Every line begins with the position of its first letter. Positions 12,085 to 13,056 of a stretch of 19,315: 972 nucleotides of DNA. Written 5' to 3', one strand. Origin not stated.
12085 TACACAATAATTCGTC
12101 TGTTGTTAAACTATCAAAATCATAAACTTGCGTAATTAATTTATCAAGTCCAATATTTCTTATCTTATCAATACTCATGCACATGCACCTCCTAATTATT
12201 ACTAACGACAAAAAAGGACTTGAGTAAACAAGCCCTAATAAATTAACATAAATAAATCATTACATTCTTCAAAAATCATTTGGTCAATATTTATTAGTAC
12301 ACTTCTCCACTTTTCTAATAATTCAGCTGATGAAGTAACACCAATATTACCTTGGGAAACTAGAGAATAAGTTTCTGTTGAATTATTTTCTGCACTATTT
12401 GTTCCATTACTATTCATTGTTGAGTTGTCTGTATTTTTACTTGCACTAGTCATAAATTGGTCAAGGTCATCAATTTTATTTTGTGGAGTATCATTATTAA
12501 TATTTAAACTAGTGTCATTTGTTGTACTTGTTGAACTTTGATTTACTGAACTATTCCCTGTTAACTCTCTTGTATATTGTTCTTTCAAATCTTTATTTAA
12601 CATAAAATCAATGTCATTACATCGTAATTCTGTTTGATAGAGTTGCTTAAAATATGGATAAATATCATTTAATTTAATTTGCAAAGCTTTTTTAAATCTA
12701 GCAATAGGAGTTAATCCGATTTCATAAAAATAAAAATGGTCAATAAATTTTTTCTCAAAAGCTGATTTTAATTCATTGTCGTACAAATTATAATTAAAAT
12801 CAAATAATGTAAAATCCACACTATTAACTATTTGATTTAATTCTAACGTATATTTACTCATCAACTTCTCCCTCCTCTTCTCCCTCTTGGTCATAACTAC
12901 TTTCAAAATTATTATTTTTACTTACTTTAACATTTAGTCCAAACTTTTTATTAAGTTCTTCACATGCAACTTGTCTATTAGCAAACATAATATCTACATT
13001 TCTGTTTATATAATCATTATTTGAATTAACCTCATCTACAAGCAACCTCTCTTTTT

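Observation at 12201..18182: Three co-oriented copies of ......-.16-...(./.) precede the three late gene blocks: a candidate regulon of the phage sigma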

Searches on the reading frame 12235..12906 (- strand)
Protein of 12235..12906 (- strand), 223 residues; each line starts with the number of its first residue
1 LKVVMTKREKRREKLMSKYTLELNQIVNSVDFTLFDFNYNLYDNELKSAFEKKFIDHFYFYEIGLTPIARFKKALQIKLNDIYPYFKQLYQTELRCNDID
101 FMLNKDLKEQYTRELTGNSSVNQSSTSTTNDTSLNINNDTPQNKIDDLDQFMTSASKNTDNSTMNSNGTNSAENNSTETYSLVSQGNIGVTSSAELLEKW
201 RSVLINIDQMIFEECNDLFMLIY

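Call 12: search_protein_families(library=pfam, proteins=[window:12235-12906:-], max_evalue=0.01)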
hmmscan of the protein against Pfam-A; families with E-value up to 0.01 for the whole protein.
window:12235-12906:- (223 aa): 0 families

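Call 80: search_protein_families(library=phrogs, proteins=[window:12235-12906:-], max_evalue=0.001)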
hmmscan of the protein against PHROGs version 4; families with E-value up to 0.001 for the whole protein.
window:12235-12906:- (223 aa): 3 families
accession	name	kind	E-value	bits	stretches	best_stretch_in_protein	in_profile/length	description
phrog_5472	-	tail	3.2e-37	129.3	1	25-223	30-264/264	lower collar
phrog_3225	-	connector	6.3e-24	86.2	1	16-223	32-263/263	adaptor Ad4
phrog_26520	-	tail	1.4e-07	32.2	1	24-222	41-214/215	lower collar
